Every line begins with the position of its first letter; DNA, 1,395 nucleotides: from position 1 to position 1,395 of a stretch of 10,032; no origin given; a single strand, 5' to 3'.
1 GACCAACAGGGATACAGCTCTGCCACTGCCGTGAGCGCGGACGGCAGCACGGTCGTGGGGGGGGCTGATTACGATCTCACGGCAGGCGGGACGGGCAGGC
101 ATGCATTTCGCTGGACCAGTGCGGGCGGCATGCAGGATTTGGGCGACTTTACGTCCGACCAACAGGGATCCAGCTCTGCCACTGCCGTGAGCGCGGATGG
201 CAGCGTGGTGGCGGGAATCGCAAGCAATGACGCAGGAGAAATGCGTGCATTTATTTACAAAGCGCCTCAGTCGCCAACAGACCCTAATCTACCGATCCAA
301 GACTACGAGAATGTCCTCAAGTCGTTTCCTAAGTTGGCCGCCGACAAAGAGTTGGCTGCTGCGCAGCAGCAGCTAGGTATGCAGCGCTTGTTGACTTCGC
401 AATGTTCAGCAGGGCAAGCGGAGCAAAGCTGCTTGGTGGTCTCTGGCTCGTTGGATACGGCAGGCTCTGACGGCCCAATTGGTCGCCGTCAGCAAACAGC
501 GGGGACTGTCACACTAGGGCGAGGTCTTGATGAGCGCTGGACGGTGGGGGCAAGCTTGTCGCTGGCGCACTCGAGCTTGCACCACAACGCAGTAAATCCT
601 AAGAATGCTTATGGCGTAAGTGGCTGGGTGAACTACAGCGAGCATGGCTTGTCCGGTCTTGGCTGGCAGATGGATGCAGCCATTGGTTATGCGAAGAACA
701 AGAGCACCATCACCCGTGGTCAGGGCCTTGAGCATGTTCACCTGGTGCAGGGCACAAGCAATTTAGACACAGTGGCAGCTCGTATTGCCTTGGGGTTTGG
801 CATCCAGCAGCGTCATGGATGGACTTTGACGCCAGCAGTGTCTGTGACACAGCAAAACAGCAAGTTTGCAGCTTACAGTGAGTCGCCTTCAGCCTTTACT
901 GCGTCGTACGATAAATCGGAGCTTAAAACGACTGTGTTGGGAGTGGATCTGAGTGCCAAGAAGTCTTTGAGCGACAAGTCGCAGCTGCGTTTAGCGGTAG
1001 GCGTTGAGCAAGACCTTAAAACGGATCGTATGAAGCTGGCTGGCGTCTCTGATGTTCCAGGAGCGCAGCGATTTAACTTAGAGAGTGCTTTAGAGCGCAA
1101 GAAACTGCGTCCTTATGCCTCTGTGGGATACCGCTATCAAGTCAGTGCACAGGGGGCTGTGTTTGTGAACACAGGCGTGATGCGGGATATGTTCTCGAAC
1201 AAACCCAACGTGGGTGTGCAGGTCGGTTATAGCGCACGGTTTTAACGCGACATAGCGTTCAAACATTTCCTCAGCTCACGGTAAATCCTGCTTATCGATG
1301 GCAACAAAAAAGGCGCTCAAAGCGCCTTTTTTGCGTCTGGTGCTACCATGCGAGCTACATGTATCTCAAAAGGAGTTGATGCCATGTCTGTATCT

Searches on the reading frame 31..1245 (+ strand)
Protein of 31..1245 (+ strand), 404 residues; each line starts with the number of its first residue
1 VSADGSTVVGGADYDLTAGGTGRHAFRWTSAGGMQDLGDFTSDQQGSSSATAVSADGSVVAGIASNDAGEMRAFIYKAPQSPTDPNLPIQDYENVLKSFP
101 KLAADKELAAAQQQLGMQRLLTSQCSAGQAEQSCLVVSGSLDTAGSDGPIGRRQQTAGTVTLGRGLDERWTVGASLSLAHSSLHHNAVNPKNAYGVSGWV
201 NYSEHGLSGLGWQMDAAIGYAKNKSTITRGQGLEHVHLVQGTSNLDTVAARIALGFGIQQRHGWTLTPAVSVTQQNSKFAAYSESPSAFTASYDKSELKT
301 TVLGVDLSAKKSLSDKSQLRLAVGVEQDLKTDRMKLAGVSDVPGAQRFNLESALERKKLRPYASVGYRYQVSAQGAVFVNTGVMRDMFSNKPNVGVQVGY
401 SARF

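Call 3: search_protein_families(library=ncbifam, proteins=[window:31-1245:+], max_evalue=0.01)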
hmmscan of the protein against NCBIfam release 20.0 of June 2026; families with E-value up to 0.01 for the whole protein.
window:31-1245:+ (404 aa): 2 families
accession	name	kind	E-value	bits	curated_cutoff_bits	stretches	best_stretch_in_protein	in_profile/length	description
TIGR02913.1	HAF_rpt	repeat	1.6e-10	40.8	22.65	2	50-77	1-27/39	HAF repeat protein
TIGR01414.1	autotrans_barl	domain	1.9e-06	27.2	16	1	160-337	193-376/432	autotransporter outer membrane beta-barrel domain-containing protein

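Call 4: search_protein_families(library=pfam, proteins=[window:31-1245:+], max_evalue=0.01)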
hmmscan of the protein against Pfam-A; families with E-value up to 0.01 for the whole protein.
window:31-1245:+ (404 aa): 1 family
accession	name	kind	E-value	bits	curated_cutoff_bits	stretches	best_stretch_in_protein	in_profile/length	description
PF03797.25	Autotransporter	-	3.4e-15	56.9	26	1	147-372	16-245/255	Autotransporter beta-domain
